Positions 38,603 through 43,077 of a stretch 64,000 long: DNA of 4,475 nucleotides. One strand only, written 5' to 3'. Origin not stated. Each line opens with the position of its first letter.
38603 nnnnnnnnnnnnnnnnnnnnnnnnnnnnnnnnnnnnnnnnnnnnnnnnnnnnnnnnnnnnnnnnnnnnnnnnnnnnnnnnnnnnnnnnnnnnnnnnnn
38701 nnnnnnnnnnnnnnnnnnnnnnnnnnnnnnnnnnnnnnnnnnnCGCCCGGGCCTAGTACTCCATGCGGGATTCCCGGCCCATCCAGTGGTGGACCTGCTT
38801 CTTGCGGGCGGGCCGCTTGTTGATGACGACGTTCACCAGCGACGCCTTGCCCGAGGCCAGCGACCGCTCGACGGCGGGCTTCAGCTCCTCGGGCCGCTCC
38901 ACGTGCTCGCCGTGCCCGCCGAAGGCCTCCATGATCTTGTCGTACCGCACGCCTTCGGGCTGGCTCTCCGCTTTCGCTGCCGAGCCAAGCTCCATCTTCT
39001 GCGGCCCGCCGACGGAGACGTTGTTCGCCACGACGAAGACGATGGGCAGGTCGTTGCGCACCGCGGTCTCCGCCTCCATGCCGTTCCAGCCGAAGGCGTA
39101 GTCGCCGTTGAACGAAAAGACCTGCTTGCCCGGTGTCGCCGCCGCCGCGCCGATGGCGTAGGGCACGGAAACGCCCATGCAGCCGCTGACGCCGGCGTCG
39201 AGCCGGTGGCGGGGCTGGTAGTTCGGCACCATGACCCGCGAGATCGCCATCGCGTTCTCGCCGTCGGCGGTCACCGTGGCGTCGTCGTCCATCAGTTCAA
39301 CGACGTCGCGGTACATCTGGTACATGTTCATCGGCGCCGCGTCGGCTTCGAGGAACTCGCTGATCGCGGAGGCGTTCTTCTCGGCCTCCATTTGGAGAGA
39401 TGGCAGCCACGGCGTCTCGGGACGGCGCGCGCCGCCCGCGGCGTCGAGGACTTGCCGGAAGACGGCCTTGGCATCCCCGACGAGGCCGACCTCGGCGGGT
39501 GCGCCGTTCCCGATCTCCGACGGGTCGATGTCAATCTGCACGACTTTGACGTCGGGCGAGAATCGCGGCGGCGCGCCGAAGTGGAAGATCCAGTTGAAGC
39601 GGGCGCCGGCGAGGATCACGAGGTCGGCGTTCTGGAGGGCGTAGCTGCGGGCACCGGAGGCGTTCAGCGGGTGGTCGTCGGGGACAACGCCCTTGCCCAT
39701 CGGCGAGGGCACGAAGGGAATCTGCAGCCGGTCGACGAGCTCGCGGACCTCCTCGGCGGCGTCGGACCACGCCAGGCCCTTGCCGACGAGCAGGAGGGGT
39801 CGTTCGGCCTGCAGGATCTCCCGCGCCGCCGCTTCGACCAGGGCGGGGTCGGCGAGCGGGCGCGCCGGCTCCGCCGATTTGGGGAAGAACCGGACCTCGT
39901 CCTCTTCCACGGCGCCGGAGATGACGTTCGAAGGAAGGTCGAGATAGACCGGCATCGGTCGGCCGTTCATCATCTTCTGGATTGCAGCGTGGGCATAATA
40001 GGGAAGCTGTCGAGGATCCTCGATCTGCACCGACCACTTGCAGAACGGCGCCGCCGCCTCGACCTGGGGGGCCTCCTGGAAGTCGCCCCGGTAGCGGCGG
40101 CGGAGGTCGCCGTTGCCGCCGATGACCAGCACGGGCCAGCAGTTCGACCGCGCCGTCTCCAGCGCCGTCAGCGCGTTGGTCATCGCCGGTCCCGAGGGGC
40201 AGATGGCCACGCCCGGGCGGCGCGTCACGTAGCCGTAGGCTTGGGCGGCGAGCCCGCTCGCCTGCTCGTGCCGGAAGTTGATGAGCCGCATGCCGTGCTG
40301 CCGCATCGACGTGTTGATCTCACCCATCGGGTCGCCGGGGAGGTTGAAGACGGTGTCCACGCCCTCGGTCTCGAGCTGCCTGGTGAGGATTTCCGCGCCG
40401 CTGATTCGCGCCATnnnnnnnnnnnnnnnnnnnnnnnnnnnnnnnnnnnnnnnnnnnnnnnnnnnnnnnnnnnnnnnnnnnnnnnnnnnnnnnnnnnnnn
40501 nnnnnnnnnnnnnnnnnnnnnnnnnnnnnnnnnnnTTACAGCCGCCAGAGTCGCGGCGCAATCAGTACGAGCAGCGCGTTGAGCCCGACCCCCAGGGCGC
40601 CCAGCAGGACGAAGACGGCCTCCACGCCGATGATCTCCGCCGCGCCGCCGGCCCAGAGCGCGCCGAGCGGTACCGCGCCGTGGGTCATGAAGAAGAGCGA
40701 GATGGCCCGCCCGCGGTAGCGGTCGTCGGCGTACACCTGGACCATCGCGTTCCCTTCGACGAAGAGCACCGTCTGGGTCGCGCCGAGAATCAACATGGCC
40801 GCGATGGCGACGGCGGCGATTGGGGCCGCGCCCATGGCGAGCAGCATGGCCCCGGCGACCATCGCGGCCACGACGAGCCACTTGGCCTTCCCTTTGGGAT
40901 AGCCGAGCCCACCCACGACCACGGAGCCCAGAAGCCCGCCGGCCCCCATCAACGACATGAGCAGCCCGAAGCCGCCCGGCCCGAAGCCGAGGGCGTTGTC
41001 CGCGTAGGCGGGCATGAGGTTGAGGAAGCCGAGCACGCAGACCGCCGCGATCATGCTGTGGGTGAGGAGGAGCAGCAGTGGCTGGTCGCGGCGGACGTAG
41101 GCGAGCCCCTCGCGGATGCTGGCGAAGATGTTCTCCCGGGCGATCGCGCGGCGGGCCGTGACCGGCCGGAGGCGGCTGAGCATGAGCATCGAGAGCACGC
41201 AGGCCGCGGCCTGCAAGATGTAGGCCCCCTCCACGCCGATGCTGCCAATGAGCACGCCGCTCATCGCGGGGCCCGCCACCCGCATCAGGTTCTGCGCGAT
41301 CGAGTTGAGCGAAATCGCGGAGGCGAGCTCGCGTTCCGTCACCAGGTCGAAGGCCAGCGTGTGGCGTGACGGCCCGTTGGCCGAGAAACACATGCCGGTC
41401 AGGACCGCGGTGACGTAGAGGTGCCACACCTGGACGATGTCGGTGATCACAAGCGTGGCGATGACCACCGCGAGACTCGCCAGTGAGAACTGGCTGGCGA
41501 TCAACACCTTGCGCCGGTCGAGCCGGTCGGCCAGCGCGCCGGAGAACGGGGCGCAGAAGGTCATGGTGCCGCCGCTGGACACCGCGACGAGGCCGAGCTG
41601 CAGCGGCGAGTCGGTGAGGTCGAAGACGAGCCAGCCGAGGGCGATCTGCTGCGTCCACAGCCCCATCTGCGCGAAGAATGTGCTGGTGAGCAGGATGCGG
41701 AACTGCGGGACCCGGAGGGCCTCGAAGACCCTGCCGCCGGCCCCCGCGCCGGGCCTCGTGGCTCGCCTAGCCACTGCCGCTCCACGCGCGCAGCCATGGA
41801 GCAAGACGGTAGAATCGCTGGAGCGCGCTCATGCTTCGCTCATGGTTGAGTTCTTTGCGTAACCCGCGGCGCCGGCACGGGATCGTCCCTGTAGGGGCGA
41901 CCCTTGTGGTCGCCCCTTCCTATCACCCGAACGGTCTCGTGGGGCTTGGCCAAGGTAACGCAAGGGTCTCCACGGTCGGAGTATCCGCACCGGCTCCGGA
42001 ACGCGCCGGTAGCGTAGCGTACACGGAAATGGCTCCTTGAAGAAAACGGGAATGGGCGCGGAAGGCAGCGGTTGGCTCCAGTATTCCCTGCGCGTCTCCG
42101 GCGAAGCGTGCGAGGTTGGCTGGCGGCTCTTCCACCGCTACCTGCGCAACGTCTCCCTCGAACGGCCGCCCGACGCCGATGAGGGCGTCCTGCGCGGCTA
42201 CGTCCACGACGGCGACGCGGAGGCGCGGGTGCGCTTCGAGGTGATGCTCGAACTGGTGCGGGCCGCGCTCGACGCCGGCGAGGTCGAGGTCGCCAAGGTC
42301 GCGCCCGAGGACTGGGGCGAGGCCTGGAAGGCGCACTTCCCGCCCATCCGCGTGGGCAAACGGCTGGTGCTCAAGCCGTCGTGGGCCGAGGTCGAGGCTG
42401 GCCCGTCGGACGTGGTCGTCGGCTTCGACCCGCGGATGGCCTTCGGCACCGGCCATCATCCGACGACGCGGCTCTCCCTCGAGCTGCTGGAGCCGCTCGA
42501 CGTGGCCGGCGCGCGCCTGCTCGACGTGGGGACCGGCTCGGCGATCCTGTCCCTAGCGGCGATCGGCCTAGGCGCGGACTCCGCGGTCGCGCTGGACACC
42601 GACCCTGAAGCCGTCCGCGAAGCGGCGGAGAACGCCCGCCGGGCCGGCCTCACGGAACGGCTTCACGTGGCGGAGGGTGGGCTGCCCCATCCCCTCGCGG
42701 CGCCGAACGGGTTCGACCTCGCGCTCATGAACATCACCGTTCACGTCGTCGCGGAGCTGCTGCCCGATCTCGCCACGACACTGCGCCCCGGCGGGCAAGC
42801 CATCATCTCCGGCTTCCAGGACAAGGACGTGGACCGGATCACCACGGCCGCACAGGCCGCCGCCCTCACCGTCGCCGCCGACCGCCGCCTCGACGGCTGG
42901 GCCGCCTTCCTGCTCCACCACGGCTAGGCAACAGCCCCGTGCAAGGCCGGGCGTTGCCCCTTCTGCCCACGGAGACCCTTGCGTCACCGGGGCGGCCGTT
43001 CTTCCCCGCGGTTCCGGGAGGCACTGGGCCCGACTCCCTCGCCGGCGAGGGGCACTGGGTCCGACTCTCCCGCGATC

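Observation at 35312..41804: MFS / TPP-lyase-like / alpha-oxoamine synthase / GNAT-fold acyltransferase / SDR operon: possible bacterial ceramide-like lipid pathway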

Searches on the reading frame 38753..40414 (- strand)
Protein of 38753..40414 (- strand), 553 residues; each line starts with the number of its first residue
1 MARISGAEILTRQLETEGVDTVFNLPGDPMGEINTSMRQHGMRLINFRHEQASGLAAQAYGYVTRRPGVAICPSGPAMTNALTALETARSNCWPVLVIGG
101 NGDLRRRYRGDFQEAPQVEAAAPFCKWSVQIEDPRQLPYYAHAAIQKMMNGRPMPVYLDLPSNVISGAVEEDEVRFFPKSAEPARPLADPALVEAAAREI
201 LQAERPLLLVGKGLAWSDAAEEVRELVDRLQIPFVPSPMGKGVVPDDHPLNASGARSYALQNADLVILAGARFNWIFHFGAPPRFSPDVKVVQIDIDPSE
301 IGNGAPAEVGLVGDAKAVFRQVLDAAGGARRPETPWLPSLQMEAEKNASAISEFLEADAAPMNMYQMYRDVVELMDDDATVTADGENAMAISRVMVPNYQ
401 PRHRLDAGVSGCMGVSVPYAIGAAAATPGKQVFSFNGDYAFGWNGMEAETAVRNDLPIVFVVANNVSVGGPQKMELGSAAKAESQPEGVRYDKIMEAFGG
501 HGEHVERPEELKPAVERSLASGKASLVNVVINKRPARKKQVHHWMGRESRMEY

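Call 3: search_protein_families(library=pfam, proteins=[window:38753-40414:-], max_evalue=0.01)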
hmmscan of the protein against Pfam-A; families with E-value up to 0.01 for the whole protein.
window:38753-40414:- (553 aa): 3 families
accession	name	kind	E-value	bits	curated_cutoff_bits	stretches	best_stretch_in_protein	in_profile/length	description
PF00205.28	TPP_enzyme_M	-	3.5e-41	140.5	30.4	1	193-321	1-136/137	Thiamine pyrophosphate enzyme, central domain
PF02776.23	TPP_enzyme_N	-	2.2e-30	105.3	26.8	1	5-117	2-116/119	Thiamine pyrophosphate enzyme, N-terminal TPP binding domain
PF02775.26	TPP_enzyme_C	-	2.2e-29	102.7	21.9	1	385-529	3-151/151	Thiamine pyrophosphate enzyme, C-terminal TPP binding domain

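Call 4: search_protein_families(library=ncbifam, proteins=[window:38753-40414:-], max_evalue=0.01)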
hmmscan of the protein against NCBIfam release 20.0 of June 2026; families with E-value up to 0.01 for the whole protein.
window:38753-40414:- (553 aa): 53 families (the best 25 are shown)
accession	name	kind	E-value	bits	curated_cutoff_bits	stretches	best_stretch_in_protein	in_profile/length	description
NF006721.0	PRK09259.1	equivalog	2.2e-136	455.8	557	1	4-534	15-553/574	oxalyl-CoA decarboxylase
TIGR03254.1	oxalate_oxc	equivalog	3.8e-129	431.9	739.4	1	4-533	3-539/554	oxalyl-CoA decarboxylase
NF004516.0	PRK05858.1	equivalog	6.2e-105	351.8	587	1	6-534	13-538/548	acetolactate synthase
NF006122.0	PRK08266.1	subfamily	6e-87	292.3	571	1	2-535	2-528/543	hypothetical protein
TIGR00118.1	acolac_lg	equivalog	4.9e-84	282.8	538.35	1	5-534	2-537/557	biosynthetic-type acetolactate synthase large subunit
NF004919.0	PRK06276.1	equivalog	1.4e-79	268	866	1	5-534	2-541/582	acetolactate synthase large subunit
NF058623.1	HdaclCoAlyACT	equivalog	3.5e-79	267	600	1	5-533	11-542/575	2-hydroxyacyl-CoA lyase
NF004710.0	PRK06048.1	equivalog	2e-77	260.9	976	1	2-533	6-539/561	acetolactate synthase large subunit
NF006187.0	PRK08322.1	equivalog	9.7e-77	258.6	509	1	6-534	4-531/548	acetolactate synthase large subunit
NF008431.0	PRK11269.1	equivalog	2.6e-76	257.4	791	1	1-532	1-552/591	glyoxylate carboligase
NF004807.0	PRK06154.1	equivalog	8.2e-74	249.2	607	1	5-534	21-557/565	thiamine pyrophosphate-requiring protein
NF006016.1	PRK08155.1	equivalog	4.8e-72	243.1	870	1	3-533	2-534/554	acetolactate synthase large subunit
NF005860.0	PRK07789.1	equivalog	6.6e-72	242.7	881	1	2-520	32-566/615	acetolactate synthase large subunit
NF006052.0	PRK08199.1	subfamily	9.6e-71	238.7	539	1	4-534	8-540/559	thiamine pyrophosphate protein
NF006378.0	PRK08617.1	equivalog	5.2e-69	233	510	1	4-534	8-541/556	acetolactate synthase AlsS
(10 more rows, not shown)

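Call 12: search_solved_structures(query=window:38753-40414:-, max_evalue=1e-40)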
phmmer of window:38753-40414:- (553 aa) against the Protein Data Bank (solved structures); distinct sequences matched with E-value up to 1e-40: 48.
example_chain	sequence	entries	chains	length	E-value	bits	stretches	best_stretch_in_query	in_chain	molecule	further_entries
8vzj_A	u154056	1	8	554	7e-148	496.6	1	1-547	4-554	Oxalyl-CoA decarboxylase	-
8vzc_A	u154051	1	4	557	1.3e-144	485.8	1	3-546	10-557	Oxalyl-CoA decarboxylase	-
8vzf_A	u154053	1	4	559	1.4e-144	485.7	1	3-546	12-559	2-Hydroxyacyl-CoA Lyase/Synthase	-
8vza_A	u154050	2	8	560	1.4e-144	485.7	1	3-546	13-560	2-Hydroxyacyl-CoA lyase/Synthase | Oxalyl-CoA decarboxylase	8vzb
8vzd_A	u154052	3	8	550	7e-142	476.8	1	1-547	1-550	2-Hydroxyacyl-CoA Lyase/Synthase TbHACS | Oxalyl-CoA decarboxylase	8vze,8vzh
6xn8_A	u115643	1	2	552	3.1e-138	464.8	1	3-544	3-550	2-hydroxyacyl-CoA lyase 1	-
8vzk_A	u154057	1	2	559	6e-137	460.5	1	2-548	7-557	Oxalyl-CoA decarboxylase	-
2q27_A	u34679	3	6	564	2.3e-109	369.5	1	5-533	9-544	oxalyl-CoA decarboxylase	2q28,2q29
7ayg_A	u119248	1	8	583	3.6e-104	352.4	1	7-533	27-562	Putative oxalyl-CoA decarboxylase (Oxc, yfdU)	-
8vzi_A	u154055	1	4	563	7.3e-104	351.3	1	3-548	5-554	2-hydroxyacyl-CoA lyase-like protein 1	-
7b2e_A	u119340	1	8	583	2.6e-103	349.5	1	7-532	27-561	Putative oxalyl-CoA decarboxylase (Oxc, yfdU)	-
2c31_A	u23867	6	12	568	2.4e-99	336.4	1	6-532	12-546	OXALYL-COA DECARBOXYLASE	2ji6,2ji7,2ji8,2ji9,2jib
7pt2_A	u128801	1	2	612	9.6e-62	212.3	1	7-533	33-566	2-hydroxyacyl-CoA lyase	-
9qz5_A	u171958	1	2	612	1.1e-61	212.2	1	7-533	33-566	2-hydroxyacyl-CoA lyase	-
7pt3_A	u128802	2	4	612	1.2e-61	212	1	7-533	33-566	2-hydroxyacyl-CoA lyase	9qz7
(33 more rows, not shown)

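Call 49: find_homologous_proteins(query=window:38753-40414:-, max_evalue=1e-50)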
Query window:38753-40414:- (553 aa): 3091 proteins with E <= 1e-50 among 8000 candidates; the best 120 are listed.
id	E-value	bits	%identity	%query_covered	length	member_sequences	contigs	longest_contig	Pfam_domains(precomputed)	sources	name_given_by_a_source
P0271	0.0e+0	1189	94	100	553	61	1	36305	PF02775.27,PF02776.24,PF00205.29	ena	-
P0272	0.0e+0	1028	81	100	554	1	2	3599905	PF02775.27,PF02776.24,PF00205.29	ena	-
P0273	7.1e-293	990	78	100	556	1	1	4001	PF02775.27,PF02776.24,PF00205.29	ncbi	-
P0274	7.4e-290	980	76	100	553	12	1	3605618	PF02775.27,PF02776.24,PF00205.29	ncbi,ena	-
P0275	8.7e-288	973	76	100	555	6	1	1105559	PF02775.27,PF02776.24,PF00205.29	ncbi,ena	-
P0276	1.5e-284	963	74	100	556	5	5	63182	PF02775.27,PF02776.24,PF00205.29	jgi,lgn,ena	jgi:2-hydroxyacyl-CoA lyase 1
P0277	1.7e-278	943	73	100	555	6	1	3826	PF02775.27,PF02776.24,PF00205.29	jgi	jgi:2-hydroxyacyl-CoA lyase 1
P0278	1.2e-272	923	72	100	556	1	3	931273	PF02775.27,PF02776.24,PF00205.29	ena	-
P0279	3.5e-269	912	72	100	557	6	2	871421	PF02775.27,PF02776.24,PF00205.29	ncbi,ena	-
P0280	3.1e-262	889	69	100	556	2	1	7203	PF02775.27,PF02776.24,PF00205.29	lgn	-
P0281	3.5e-262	889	69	100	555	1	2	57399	PF02775.27,PF02776.24,PF00205.29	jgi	jgi:2-hydroxyacyl-CoA lyase 1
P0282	7.9e-259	878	69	100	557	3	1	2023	PF02775.27,PF02776.24,PF00205.29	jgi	jgi:2-hydroxyacyl-CoA lyase 1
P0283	6.6e-258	875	74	93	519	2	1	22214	PF02775.27,PF02776.24,PF00205.29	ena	-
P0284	2.5e-253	860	66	100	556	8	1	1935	PF02775.27,PF02776.24,PF00205.29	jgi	-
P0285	4.0e-253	859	66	100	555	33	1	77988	PF02775.27,PF02776.24,PF00205.29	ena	-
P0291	4.3e-245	832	65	100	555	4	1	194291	PF02775.27,PF02776.24,PF00205.29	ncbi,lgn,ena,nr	ncbi:MAG: hypothetical protein EXR47_02535 [Dehalococcoidia bacterium]|nr:hypothetical protein [Deha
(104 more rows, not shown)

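Call 50: find_encoding_contigs(protein=P0272, flank=7000, max_places=1)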
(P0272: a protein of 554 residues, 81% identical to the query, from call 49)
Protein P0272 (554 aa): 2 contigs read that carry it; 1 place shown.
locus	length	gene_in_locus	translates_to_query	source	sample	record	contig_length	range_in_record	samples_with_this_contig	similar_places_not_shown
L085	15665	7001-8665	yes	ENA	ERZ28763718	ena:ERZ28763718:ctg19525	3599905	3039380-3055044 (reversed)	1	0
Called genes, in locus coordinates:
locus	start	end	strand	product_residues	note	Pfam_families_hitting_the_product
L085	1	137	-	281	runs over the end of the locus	PF05598:DUF772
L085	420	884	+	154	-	-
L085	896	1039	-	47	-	-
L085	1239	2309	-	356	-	PF00296:Bac_luciferase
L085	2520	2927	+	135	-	PF12172:zf-ChsH2, PF01796:OB_ChsH2_C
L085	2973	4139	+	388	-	PF22691:Thiolase_C_1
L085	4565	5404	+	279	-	PF13468:Glyoxalase_3, PF13669:Glyoxalase_4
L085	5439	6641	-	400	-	PF02515:CoA_transf_3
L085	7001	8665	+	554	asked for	PF02776:TPP_enzyme_N, PF00205:TPP_enzyme_M, PF02775:TPP_enzyme_C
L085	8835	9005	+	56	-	-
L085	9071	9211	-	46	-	-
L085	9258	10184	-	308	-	PF04909:Amidohydro_2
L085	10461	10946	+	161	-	PF00296:Bac_luciferase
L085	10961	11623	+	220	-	PF00196:GerE, PF08281:Sigma70_r4_2 (weak), PF13384:HTH_23 (weak)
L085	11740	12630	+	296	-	PF00089:Trypsin, PF13365:Trypsin_2, PF00595:PDZ, PF13180:PDZ_2, PF17820:PDZ_6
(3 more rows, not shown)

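Call 51: find_encoding_contigs(protein=P0274, flank=7000, max_places=1)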
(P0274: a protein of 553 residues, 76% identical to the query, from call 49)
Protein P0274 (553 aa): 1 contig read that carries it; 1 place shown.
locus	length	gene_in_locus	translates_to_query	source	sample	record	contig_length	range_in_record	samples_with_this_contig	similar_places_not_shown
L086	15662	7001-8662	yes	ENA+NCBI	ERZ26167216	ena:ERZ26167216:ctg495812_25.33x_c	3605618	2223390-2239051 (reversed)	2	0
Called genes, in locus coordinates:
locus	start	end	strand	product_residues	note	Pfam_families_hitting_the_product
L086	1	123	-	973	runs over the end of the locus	PF00929:RNase_T, PF21762:DEDDh_C (weak), PF04851:ResIII (faint), PF00270:DEAD (weak), PF13307:Helicase_C_2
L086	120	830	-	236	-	PF02811:PHP (weak), PF13263:PHP_C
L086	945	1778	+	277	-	PF05163:DinB (weak), PF11716:MDMPI_N, PF12867:DinB_2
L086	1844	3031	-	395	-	PF02771:Acyl-CoA_dh_N, PF02770:Acyl-CoA_dh_M, PF00441:Acyl-CoA_dh_1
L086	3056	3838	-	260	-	PF00106:adh_short, PF08659:KR, PF13561:adh_short_C2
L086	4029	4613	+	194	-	PF07638:Sigma70_ECF, PF04542:Sigma70_r2, PF08281:Sigma70_r4_2, PF04545:Sigma70_r4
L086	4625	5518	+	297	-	PF10099:RskA_C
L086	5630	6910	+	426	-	PF00709:Adenylsucc_synt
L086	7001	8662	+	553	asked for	PF02776:TPP_enzyme_N, PF00205:TPP_enzyme_M, PF02775:TPP_enzyme_C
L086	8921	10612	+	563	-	PF01979:Amidohydro_1 (faint), PF07969:Amidohydro_3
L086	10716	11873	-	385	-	PF04909:Amidohydro_2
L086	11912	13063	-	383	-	PF04909:Amidohydro_2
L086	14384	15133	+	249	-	-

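Call 52: find_encoding_contigs(protein=P0291, flank=7000, max_places=1)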
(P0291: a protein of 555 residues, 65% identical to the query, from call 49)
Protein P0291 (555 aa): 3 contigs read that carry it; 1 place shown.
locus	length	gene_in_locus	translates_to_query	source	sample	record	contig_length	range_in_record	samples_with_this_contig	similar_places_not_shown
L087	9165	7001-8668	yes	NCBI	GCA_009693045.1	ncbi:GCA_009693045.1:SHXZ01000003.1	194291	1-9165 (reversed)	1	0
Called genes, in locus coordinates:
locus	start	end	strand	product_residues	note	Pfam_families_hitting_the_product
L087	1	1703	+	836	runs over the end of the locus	PF00403:HMA, PF00122:E1-E2_ATPase, PF00702:Hydrolase, PF12710:HAD (weak), PF08282:Hydrolase_3 (faint)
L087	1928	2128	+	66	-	-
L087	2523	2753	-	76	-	-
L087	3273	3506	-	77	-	-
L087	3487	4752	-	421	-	PF00296:Bac_luciferase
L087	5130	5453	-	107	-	PF02627:CMD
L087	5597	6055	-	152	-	PF08020:DUF1706, PF12867:DinB_2, PF11716:MDMPI_N (weak)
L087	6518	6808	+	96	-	PF02515:CoA_transf_3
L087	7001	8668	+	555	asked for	PF02776:TPP_enzyme_N, PF00205:TPP_enzyme_M, PF02775:TPP_enzyme_C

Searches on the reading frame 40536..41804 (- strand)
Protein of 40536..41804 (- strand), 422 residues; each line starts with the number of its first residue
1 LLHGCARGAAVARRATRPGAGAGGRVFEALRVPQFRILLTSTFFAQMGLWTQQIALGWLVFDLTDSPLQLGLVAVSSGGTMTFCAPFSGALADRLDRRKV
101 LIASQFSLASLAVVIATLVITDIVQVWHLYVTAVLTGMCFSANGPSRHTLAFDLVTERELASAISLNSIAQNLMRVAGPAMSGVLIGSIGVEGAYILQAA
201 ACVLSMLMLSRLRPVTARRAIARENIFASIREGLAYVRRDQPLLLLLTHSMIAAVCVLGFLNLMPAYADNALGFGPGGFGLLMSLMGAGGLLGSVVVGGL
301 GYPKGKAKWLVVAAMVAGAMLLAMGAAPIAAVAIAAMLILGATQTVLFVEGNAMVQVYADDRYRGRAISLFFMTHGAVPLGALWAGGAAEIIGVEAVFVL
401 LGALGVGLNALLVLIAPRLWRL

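Call 3: search_protein_families(library=pfam, proteins=[window:40536-41804:-], max_evalue=0.01)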
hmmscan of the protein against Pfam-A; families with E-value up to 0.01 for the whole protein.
window:40536-41804:- (422 aa): 2 families
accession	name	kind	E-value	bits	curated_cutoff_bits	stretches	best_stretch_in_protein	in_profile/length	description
PF05977.19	MFS_3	-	3.2e-54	184.7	27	1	28-410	5-387/524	Transmembrane secretion effector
PF07690.21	MFS_1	-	3.1e-45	155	33.4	2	38-376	1-340/347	Major Facilitator Superfamily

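Call 4: search_protein_families(library=ncbifam, proteins=[window:40536-41804:-], max_evalue=0.01)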
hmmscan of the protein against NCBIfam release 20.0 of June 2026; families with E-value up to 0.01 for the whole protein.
window:40536-41804:- (422 aa): 18 families
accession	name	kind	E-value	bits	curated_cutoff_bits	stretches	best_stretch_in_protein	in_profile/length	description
TIGR00900.1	2A0121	subfamily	4e-52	177.8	319.6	1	35-393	1-364/364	H+ Antiporter protein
NF007792.0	PRK10489.1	equivalog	2.2e-33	115.9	324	1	33-420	17-403/419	enterobactin transporter EntS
NF012178.0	tet_MFS_V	exception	1.5e-23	83.6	640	1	30-415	5-397/409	tetracycline efflux MFS transporter Tet(V)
NF000051.1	macrolide_MefB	exception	3.2e-17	62.5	800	1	34-417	10-396/409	macrolide efflux MFS transporter Mef(B)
TIGR00880.1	2_A_01_02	superfamily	2.6e-14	53.5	131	1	76-214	6-139/141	multidrug resistance protein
NF052575.1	MFS_efflux_Tap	equivalog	6.8e-14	51.7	625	1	31-402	3-381/401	multidrug efflux MFS transporter Tap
NF000246.1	macrolide_MefC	exception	2.5e-13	49.8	870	1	87-407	62-387/407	macrolide efflux MFS transporter Mef(C)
NF000245.1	macrolide_MefA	exception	1e-10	41.3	675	1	53-413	29-394/405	macrolide efflux MFS transporter Mef(A)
NF006386.0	PRK08633.1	equivalog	7.8e-10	37.1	1221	1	84-417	63-411/1147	acyl-[ACP]--phospholipid O-acyltransferase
NF053517.1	HbztTptrPcaK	equivalog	5.8e-08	32.1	770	1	67-237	53-218/437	4-hydroxybenzoate transporter PcaK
TIGR00895.1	2A0115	subfamily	2.4e-07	30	418.55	1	61-215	45-194/398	aromatic acid/H+ symport family MFS transporter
TIGR00881.1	2A0104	subfamily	2.9e-06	26.6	407.75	1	69-217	31-176/379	phosphoglycerate transporter protein PgtP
TIGR00711.1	efflux_EmrB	subfamily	6.5e-05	21.9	230.2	1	35-183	257-405/485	DHA2 family efflux MFS transporter permease subunit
NF040895.2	MFS_effux_SdrM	equivalog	0.00025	20.3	550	1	243-375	256-389/441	multidrug efflux MFS transporter SdrM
TIGR00893.1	2A0114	subfamily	0.0003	19.8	395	2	62-208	245-394/399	D-galactonate transporter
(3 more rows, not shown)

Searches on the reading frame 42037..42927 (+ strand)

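Call 88: search_protein_families(library=pfam, proteins=[window:42037-42927:+], max_evalue=0.00001)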
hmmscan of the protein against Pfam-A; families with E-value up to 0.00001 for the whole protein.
window:42037-42927:+ (296 aa): 4 families
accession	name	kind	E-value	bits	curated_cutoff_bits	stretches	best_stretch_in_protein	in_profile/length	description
PF06325.19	PrmA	-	2.4e-57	195.1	22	1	70-291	74-291/296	Ribosomal protein L11 methyltransferase (PrmA)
PF13649.12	Methyltransf_25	-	2.6e-08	34.9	27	1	162-253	2-97/97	Methyltransferase domain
PF08241.18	Methyltransf_11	-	8e-07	30.1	21.2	1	162-257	1-95/95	Methyltransferase domain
PF13847.12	Methyltransf_31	-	8.3e-07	29.2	27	1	157-261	3-113/145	Methyltransferase domain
